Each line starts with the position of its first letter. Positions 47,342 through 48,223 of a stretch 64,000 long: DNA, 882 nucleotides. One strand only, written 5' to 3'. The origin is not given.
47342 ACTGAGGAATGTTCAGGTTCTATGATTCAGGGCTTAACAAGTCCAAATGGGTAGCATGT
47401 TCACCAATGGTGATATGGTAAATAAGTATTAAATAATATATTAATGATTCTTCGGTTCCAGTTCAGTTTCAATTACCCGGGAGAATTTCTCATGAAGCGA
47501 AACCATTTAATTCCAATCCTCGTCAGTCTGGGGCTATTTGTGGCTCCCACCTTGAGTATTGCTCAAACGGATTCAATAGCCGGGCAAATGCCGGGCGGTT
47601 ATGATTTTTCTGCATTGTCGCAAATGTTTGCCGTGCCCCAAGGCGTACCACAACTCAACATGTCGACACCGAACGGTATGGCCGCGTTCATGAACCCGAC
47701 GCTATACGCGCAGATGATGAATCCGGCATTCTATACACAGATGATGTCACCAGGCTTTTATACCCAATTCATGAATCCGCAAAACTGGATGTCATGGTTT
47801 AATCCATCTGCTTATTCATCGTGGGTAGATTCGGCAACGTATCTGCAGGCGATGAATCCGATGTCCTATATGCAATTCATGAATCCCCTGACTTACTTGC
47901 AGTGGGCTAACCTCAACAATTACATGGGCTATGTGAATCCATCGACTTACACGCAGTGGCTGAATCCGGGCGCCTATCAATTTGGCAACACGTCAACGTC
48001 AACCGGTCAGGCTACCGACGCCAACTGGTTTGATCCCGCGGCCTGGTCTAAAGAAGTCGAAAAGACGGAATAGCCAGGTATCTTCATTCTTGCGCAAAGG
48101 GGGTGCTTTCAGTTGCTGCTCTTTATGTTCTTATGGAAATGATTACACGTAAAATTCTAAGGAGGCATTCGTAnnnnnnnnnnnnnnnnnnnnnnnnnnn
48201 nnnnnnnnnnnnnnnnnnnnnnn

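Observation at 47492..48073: Secreted protein made of 11 strict nonapeptide repeats, [FMW]-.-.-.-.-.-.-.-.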

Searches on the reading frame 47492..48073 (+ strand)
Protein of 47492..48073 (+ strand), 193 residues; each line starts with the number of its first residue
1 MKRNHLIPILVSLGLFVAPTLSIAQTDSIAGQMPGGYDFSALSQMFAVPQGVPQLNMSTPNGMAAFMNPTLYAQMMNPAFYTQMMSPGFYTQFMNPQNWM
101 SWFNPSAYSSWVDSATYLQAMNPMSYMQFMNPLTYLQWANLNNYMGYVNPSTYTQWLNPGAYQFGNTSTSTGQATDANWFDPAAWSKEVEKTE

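Call 4: search_protein_families(library=pfam, proteins=[window:47492-48073:+], max_evalue=0.1)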
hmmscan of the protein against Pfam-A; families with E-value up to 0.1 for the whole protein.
window:47492-48073:+ (193 aa): 0 families

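Call 5: search_protein_families(library=ncbifam, proteins=[window:47492-48073:+], max_evalue=0.1)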
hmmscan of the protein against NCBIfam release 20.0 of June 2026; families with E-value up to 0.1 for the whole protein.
window:47492-48073:+ (193 aa): 0 families

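Call 7: find_homologous_proteins(query=window:47492-48070:+, max_evalue=0.001)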
Query window:47492-48070:+ (193 aa): 7 proteins with E <= 0.001 among 30 candidates.
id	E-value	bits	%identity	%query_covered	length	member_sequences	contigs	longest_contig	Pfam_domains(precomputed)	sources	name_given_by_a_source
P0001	3.6e-125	433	100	100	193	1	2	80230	-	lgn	-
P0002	1.1e-66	242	55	100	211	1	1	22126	-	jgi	jgi:hypothetical protein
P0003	5.8e-65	237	54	100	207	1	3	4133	-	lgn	-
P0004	2.4e-58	215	51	100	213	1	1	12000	-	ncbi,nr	ncbi:MAG: hypothetical protein DWQ08_05160 [Proteobacteria bacterium]|nr:MAG: hypothetical protein D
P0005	7.5e-57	210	50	99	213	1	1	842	-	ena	-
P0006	9.6e-34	135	46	85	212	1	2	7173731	-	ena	-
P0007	2.7e-31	127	40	97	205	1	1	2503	-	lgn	-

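Call 11: find_encoding_contigs(protein=P0006, flank=8000, max_places=4)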
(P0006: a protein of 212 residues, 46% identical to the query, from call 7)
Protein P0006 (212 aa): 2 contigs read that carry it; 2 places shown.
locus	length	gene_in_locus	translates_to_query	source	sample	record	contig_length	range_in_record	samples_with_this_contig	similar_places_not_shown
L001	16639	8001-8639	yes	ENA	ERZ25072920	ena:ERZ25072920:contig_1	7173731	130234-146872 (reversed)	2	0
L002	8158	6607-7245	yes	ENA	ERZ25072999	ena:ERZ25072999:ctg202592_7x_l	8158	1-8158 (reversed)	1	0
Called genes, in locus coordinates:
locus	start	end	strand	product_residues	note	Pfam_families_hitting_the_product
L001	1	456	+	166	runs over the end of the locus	PF02635:DsrE (faint), PF13686:DrsE_2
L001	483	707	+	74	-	PF01206:TusA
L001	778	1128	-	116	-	PF12840:HTH_20 (faint), PF01638:HxlR, PF01022:HTH_5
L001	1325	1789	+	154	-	PF13501:SoxY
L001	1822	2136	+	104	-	PF08770:SoxZ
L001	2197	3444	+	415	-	PF00034:Cytochrom_C (faint), PF13442:Cytochrome_CBB3 (weak), PF21342:SoxA-TsdA_cyt-c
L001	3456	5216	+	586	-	PF00149:Metallophos (faint), PF02872:5_nucleotid_C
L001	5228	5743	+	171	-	PF13899:Thioredoxin_7 (weak), PF13098:Thioredoxin_2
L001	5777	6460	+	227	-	-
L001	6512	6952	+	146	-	-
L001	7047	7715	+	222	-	PF03625:DUF302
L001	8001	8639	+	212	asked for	-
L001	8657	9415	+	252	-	-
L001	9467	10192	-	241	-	PF10411:DsbC_N, PF13462:Thioredoxin_4 (faint), PF13098:Thioredoxin_2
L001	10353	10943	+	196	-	-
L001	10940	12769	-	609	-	PF03600:CitMHS, PF02080:TrkA_C, PF00939:Na_sulph_symp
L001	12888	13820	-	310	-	PF00126:HTH_1, PF03466:LysR_substrate, PF12849:PBP_like_2 (weak)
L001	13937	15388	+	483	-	PF02788:RuBisCO_large_N, PF00016:RuBisCO_large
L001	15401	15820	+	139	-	PF00101:RuBisCO_small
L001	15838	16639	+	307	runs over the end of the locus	PF13401:AAA_22 (faint), PF01078:Mg_chelatase (faint), PF00004:AAA, PF07728:AAA_5 (weak), PF17866:AAA_lid_6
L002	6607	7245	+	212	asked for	-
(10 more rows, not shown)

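Call 12: find_encoding_contigs(protein=P0002, flank=10000, max_places=3)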
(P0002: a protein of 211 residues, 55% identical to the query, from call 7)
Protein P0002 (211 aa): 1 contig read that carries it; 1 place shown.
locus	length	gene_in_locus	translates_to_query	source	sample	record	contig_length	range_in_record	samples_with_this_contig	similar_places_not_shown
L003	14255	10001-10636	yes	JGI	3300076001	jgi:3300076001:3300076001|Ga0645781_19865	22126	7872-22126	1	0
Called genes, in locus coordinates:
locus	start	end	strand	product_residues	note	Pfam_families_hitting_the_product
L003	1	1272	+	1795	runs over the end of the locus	PF26379:FimL_2nd, PF27543:FimL_C, PF01627:Hpt, PF02518:HATPase_c, PF01584:CheW, PF00072:Response_reg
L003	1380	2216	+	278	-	PF00459:Inositol_P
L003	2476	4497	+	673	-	PF00456:Transketolase_N, PF00676:E1_dh (faint), PF02779:Transket_pyr, PF02780:Transketolase_C, PF22613:Transketolase_C_1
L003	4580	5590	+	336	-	PF00044:Gp_dh_N, PF02800:Gp_dh_C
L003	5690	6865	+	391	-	PF00162:PGK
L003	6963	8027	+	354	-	PF01116:F_bP_aldolase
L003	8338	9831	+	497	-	PF01636:APH (weak), PF06414:Zeta_toxin (faint), PF13671:AAA_33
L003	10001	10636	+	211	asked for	-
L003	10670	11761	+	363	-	PF00034:Cytochrom_C (faint), PF07813:LTXXQ (weak), PF13442:Cytochrome_CBB3 (weak)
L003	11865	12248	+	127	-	PF03625:DUF302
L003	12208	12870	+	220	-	PF13640:2OG-FeII_Oxy_3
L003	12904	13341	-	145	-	-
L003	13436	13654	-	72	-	-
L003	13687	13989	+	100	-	-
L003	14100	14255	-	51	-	?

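Call 13: find_encoding_contigs(protein=P0004, flank=10000, max_places=3)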
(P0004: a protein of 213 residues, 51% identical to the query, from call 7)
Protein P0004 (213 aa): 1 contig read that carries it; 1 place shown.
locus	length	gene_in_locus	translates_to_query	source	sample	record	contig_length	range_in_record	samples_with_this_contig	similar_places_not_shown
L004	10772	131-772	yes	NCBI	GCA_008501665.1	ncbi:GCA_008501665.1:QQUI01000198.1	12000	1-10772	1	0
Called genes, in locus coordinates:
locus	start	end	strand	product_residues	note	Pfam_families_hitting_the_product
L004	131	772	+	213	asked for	-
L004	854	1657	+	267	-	PF13442:Cytochrome_CBB3 (faint), PF00034:Cytochrom_C (weak)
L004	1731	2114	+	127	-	PF03625:DUF302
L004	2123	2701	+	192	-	PF13640:2OG-FeII_Oxy_3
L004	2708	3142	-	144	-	-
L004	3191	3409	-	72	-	-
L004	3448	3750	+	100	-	-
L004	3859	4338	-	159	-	PF13686:DrsE_2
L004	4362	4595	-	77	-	PF01206:TusA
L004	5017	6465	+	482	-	PF01435:Peptidase_M48, PF12895:ANAPC3 (faint), PF14863:Alkyl_sulf_dimr (faint), PF13428:TPR_14 (faint), PF13432:TPR_16, PF14559:TPR_19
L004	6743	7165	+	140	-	PF00034:Cytochrom_C (weak), PF13442:Cytochrome_CBB3 (weak)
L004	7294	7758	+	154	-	PF13501:SoxY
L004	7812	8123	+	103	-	PF08770:SoxZ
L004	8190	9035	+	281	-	PF21342:SoxA-TsdA_cyt-c (faint)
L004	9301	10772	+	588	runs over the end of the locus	PF02872:5_nucleotid_C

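Call 14: find_encoding_contigs(protein=P0001, flank=10000, max_places=3)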
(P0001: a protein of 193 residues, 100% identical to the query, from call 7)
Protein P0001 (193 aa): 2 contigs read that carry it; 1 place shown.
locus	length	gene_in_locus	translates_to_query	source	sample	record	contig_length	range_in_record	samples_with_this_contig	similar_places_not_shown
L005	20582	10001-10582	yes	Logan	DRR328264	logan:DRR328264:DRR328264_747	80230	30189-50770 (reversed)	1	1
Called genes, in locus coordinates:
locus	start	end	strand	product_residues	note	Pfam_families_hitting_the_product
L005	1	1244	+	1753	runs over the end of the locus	PF27543:FimL_C (faint), PF26379:FimL_2nd, PF01627:Hpt, PF02895:H-kinase_dim (weak), PF02518:HATPase_c, PF01584:CheW, PF00072:Response_reg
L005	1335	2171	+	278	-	PF00459:Inositol_P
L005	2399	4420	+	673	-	PF00456:Transketolase_N, PF00676:E1_dh (weak), PF02779:Transket_pyr, PF02780:Transketolase_C, PF22613:Transketolase_C_1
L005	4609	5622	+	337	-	PF00044:Gp_dh_N, PF02800:Gp_dh_C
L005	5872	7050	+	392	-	PF00162:PGK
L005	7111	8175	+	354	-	PF01116:F_bP_aldolase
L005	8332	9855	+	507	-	PF01636:APH, PF13207:AAA_17 (weak), PF13671:AAA_33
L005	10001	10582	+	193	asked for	-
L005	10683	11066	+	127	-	PF03625:DUF302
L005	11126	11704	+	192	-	PF13640:2OG-FeII_Oxy_3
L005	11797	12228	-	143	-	-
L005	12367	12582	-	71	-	-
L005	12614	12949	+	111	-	-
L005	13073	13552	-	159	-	PF13686:DrsE_2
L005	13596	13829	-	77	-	PF01206:TusA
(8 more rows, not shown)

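Call 21: predict_structure(alignment_id=A1)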
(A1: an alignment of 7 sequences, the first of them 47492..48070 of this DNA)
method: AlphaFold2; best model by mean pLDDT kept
length: 193 residues; sequences in the alignment: 7
mean_pLDDT: 47.8   pTM: 0.39
mean pLDDT of the five models: 47.8, 39.9, 38.4, 38.2, 36.9
residues with pLDDT >= 90: 0; 70-90: 3; 50-70: 70; < 50: 120
segments of 3 or more residues with pLDDT < 50: 1-6, 8-51, 117-141, 144-146, 153-159, 161-193
pLDDT, mean of each block of 10 residues (from residue 1): 45 37 32 38 39 61 64 61 67 65 57 49 41 43 49 49 40 36 39 31
secondary structure, 60 per line:
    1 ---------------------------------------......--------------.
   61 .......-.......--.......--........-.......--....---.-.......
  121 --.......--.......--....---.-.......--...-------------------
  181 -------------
elements in order: H40-45 H60-67 H69-75 H78-84 H87-94 H96-102 H105-108 H114-120 H123-129 H132-138 H141-144 H150-156

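Call 22: search_protein_representatives(alignment_id=A1)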
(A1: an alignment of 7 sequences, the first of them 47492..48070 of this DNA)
Query: 7 sequences, 208 profile positions. Proteins with E-value up to 0.001 (for the whole library): 190; up to 1e-10: 115; up to 1e-30: 40. The best 150 are listed.
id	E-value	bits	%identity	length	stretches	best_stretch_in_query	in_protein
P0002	2.7e-106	370.2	-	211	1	1-208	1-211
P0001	6.3e-85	300.4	-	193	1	1-208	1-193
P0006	1.4e-76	273.1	-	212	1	2-206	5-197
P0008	1.2e-72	260.2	-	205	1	1-208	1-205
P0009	3.9e-71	255.3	-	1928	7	77-177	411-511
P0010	1.4e-68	246.9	-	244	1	7-205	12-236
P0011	1.6e-65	236.9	-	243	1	2-205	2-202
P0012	2.1e-63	230.1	-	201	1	11-198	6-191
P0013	4.5e-63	229.0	-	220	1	1-207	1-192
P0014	2.5e-61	223.3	-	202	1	7-205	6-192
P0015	6.9e-61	221.8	-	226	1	34-205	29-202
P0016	5.3e-59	215.7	-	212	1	1-201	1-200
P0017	2.3e-58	213.6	-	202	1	10-204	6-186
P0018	7.7e-56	205.3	-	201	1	41-204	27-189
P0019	3.6e-53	196.6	-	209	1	2-203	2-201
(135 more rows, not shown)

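Call 24: find_related_loci(query=A1, collection=genome_contigs, flank=8000)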
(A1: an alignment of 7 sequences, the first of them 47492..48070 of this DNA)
Query A1 (193 aa) in genome_contigs; peptide patterns used: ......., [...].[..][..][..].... (x = any residue, [..] = any of these).
84 stretches matched a pattern; 59 encode a relative of the query (tblastn E <= 1e-3); 58 distinct loci.
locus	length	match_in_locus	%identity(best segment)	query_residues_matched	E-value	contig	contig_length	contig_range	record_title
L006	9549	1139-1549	56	49-185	1e-44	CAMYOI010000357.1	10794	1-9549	MAG: uncultured Gammaproteobacteria bacterium isolate FCS_Gamma_070 genome assembly, contig: scaffold_11647, whole genom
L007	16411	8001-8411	58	41-186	2e-43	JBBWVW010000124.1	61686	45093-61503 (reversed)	MAG: Arenicellales bacterium isolate OC6_3000m_MAG_285 OC6_3000m_contig_42557, whole genome shotgun sequence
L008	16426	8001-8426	54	47-187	8e-44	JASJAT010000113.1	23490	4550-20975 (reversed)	MAG: Arenicellales bacterium isolate MO_035.B17 MO_035.c_1200, whole genome shotgun sequence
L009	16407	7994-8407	58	41-172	6e-44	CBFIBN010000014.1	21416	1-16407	MAG: Arenicellales bacterium isolate Co_bin_555_indstr genome assembly, contig: Co_bin_555_indstr_c14, whole genome shot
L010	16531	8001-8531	46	1-172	5e-43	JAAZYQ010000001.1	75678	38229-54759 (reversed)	MAG: Gammaproteobacteria bacterium isolate bin63p NODE_1_length_75678_cov_13.573423, whole genome shotgun sequence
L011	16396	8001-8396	57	41-172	1e-42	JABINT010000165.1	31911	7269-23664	MAG: Acidiferrobacteraceae bacterium isolate SI060_bin51 k141_1129666, whole genome shotgun sequence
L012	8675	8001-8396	56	41-172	9e-43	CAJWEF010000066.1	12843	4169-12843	MAG TPA_asm: uncultured Acidiferrobacteraceae bacterium isolate ERR599015_bin.25_MetaBAT_v2.12.1_MAG genome assembly, co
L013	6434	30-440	57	41-172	1e-42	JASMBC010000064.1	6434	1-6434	MAG: Arenicellales bacterium isolate ETNP20_MAG_2 NODE_64_length_6434_cov_8.792827, whole genome shotgun sequence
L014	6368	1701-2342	42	1-185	3e-41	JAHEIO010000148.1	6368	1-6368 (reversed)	MAG: Gammaproteobacteria bacterium isolate Ww503 NODE_47066_length_6368_cov_19.268449, whole genome shotgun sequence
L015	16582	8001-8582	44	1-186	3e-41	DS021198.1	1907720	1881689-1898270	Olavius algarvensis Gamma 3 endosymbiont Gutless_Worm_Scaffold1 genomic scaffold, whole genome shotgun sequence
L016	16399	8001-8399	52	54-186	2e-41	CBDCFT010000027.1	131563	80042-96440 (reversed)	MAG: Arenicellales bacterium isolate fa2340bb-7512-474c-9a1b-ad7969f9bc17 genome assembly, contig: contig_27, whole geno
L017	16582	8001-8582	42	1-185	3e-41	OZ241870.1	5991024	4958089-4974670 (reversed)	MAG: Gammaproteobacteria bacterium isolate ca35ea08-545d-4259-bb59-35f508f037d2 genome assembly, chromosome: 1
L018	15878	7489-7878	55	51-182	1e-40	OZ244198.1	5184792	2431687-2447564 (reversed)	MAG: Arenicellales bacterium isolate acf98f22-c3a9-4478-9d88-117e57475e35 genome assembly, chromosome: 1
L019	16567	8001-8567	44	1-187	4e-40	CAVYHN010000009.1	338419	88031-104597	MAG: uncultured Gammaproteobacteria bacterium isolate MFD03551.bin.2.49 genome assembly, contig: contig_15270, whole gen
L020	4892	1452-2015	42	1-186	3e-40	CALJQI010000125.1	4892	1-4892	MAG: uncultured Gammaproteobacteria bacterium isolate N3_Bin_MAXBIN__027_1 genome assembly, contig: c_000000013926, whol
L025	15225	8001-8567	42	1-186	3e-39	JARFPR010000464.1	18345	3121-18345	MAG: Gammaproteobacteria bacterium isolate MAG_Ve_Sed_03 k141_4059667, whole genome shotgun sequence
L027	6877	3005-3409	51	54-186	1e-38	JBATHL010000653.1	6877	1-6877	MAG: Gammaproteobacteria bacterium isolate MFD10361_ilm_asm_bin2 k127_85034, whole genome shotgun sequence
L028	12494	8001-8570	41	1-187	1e-38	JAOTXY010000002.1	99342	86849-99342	MAG: Gammaproteobacteria bacterium isolate 21_Jan_SF_Bin30 21_Jan_SF_Bin30_scaffold_98_c1, whole genome shotgun sequence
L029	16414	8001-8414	50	52-186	2e-38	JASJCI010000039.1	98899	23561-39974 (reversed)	MAG: Gammaproteobacteria bacterium isolate MO_140.B7 MO_140.c_384, whole genome shotgun sequence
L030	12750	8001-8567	41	1-187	1e-36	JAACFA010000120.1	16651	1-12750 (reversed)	MAG: Gammaproteobacteria bacterium isolate bin.4 scaffold_6266, whole genome shotgun sequence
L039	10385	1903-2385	46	46-193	7e-34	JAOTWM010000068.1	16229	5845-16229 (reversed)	MAG: Gammaproteobacteria bacterium isolate 13_May_SF_Bin80 13_May_SF_Bin80_scaffold_2675_c1, whole genome shotgun sequen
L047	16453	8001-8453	40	47-193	6e-30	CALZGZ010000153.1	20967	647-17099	MAG: uncultured Gammaproteobacteria bacterium isolate FCS_M_Gamma_077 genome assembly, contig: k121_426789, whole genome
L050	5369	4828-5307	43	54-191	3e-28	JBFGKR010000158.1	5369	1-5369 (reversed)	MAG: Arenicellales bacterium isolate Mix_sand03.2021.01.D.57 k141_2305150_length_5369_cov_9.0000, whole genome shotgun s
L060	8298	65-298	49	60-169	2e-12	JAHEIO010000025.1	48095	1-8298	MAG: Gammaproteobacteria bacterium isolate Ww503 NODE_1075_length_48095_cov_21.352337, whole genome shotgun sequence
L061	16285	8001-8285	41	93-190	6e-12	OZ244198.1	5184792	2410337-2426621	MAG: Arenicellales bacterium isolate acf98f22-c3a9-4478-9d88-117e57475e35 genome assembly, chromosome: 1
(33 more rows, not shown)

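Call 32: search_protein_families(library=pfam, proteins=[L030:3122-4363:-, L015:8883-10604:+, L029:6384-7628:-, L047:5981-6679:+, L029:4066-5877:+, L028:6029-6526:-, L039:4041-5144:+, L027:2002-2709:-, L050:3955-4554:-, L025:11470-11901:+], max_evalue=0.001)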
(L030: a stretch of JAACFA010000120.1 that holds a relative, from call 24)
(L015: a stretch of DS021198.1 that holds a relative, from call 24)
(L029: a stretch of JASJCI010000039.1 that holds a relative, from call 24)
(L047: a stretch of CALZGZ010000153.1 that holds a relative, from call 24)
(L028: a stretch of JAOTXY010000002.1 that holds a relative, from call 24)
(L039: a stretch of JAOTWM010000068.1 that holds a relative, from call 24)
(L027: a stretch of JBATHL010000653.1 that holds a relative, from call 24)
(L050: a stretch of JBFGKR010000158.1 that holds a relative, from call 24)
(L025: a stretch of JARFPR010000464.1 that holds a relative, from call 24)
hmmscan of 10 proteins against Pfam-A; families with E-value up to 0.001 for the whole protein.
L030:3122-4363:- (413 aa): 5 families
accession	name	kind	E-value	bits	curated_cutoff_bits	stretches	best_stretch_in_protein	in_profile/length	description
PF16576.10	HlyD_D23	-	1.2e-19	70.9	30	1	113-330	15-214/214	Barrel-sandwich domain of CusB or HlyD membrane-fusion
PF13437.12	HlyD_3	-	2e-17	64.3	22.2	1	228-327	2-106/106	HlyD family secretion protein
PF13533.13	Biotin_lipoyl_2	-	2.7e-07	30.7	29.8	0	119-148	2-31/32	Biotin-lipoyl like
PF00364.28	Biotin_lipoyl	-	7.3e-07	29.4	22.1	0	118-148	43-73/73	Biotin-requiring enzyme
PF07831.19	PYNP_C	-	0.00094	19.2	27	0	237-267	34-64/75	Pyrimidine nucleoside phosphorylase C-terminal domain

L015:8883-10604:+ (573 aa): 1 family
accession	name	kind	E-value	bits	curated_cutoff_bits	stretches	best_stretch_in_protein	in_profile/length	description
PF02321.23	OEP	-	1.2e-28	100.7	22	2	386-555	1-178/187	Outer membrane efflux protein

L029:6384-7628:- (414 aa): 0 families

L047:5981-6679:+ (232 aa): 5 families
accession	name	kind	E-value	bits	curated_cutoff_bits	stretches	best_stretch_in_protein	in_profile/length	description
PF00578.27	AhpC-TSA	-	3.8e-26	91.9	26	1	93-208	5-124/124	AhpC/TSA family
PF08534.16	Redoxin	-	4.5e-21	75.6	26.6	1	93-215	6-138/148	Redoxin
PF13905.12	Thioredoxin_8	-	9.2e-12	45.6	27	1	113-205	1-94/94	Thioredoxin-like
PF00085.26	Thioredoxin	-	7.9e-10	39.1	23.5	1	114-169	19-73/103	Thioredoxin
PF13098.12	Thioredoxin_2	-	4.7e-07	30.5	27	1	112-214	4-96/104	Thioredoxin-like domain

L029:4066-5877:+ (603 aa): 2 families
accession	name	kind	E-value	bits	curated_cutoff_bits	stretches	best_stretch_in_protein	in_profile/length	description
PF03190.21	Thioredox_DsbH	-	2.3e-55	187.4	27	1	33-185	2-160/163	Protein of unknown function, DUF255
PF13899.12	Thioredoxin_7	-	3.1e-07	30.9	27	1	52-115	1-64/83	Thioredoxin-like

L028:6029-6526:- (165 aa): 0 families

L039:4041-5144:+ (367 aa): 6 families
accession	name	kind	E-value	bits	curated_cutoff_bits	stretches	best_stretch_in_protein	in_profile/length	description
PF13098.12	Thioredoxin_2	-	7.1e-35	119.9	27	2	79-181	3-104/104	Thioredoxin-like domain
PF13899.12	Thioredoxin_7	-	4.5e-13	49.6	27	2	70-159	6-82/83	Thioredoxin-like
PF13905.12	Thioredoxin_8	-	1.6e-05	25.6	27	0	81-159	1-89/94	Thioredoxin-like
PF00085.26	Thioredoxin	-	0.00024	21.5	23.5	0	74-164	10-85/103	Thioredoxin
PF13728.12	TraF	-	0.00028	21.2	23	0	85-161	133-202/224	F plasmid transfer operon protein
PF13743.12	Thioredoxin_5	-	0.00029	21.1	27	0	140-174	146-181/186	Thioredoxin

L027:2002-2709:- (235 aa): 1 family
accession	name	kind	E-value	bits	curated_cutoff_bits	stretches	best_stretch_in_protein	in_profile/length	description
PF01618.21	MotA_ExbB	-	2.3e-09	37.5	22.9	1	145-225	52-125/127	MotA/TolQ/ExbB proton channel family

L050:3955-4554:- (199 aa): 0 families

L025:11470-11901:+ (143 aa): 1 family
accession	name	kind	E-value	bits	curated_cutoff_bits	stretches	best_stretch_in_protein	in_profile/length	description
PF00582.32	Usp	-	7.1e-28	98.4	24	1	8-143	1-141/141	Universal stress protein family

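Call 36: find_homologous_proteins(query=A2, max_evalue=0.00001)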
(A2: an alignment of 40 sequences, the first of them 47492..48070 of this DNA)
Query A2 (40 sequences) (193 aa, profile of the alignment): 105 proteins with E <= 0.00001 among 5090 candidates.
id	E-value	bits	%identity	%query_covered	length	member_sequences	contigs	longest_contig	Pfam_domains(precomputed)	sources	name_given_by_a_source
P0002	9.7e-72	259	55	100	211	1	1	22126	-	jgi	jgi:hypothetical protein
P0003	3.3e-71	257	54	100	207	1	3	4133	-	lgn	-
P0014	6.7e-71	256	46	93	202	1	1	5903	-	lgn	-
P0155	9.8e-71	256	43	95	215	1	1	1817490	-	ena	-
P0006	1.8e-70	255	46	85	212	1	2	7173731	-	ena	-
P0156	4.9e-70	253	38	99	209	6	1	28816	-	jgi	jgi:hypothetical protein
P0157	5.7e-70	253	37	98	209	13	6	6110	-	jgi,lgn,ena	jgi:hypothetical protein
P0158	2.6e-69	251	44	69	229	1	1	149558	-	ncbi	-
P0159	3.0e-69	251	50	72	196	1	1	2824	PF02375.24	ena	-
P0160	4.6e-69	250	45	93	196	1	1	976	PF02375.24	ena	-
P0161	6.2e-69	250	45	93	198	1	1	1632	PF02375.24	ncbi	-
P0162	6.4e-69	250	51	70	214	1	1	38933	-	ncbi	-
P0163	9.9e-69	249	50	70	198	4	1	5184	PF02375.24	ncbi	-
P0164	1.1e-68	249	44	73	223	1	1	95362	-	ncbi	-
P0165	1.5e-68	249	44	69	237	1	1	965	-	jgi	jgi:hypothetical protein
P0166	1.8e-68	248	44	69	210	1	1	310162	-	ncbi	ncbi:MAG: hypothetical protein Kow006_01300 [Gammaproteobacteria bacterium]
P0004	2.4e-68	248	51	100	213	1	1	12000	-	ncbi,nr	ncbi:MAG: hypothetical protein DWQ08_05160 [Proteobacteria bacterium]|nr:MAG: hypothetical protein D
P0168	3.2e-68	248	41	96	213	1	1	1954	PF02375.24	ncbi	-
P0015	1.3e-67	246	39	95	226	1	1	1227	PF02375.24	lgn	-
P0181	5.6e-65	237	54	59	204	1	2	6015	PF02375.24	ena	-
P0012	1.7e-60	222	57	77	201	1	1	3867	PF02375.24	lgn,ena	-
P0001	2.4e-60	222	100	100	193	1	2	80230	-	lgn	-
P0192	1.0e-59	220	37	69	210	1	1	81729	-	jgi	jgi:hypothetical protein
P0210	1.3e-50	190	41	60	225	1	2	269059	-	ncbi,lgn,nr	ncbi:MAG: hypothetical protein DHS20C01_01580 [marine bacterium B5-7]|nr:MAG: hypothetical protein D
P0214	1.6e-46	177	38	72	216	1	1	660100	-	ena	-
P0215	5.8e-46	175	33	89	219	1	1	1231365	-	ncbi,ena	-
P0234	3.0e-25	107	28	52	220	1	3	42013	-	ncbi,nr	ncbi:MAG: hypothetical protein GY717_20500 [Rhodobacteraceae bacterium]|nr:hypothetical protein [Par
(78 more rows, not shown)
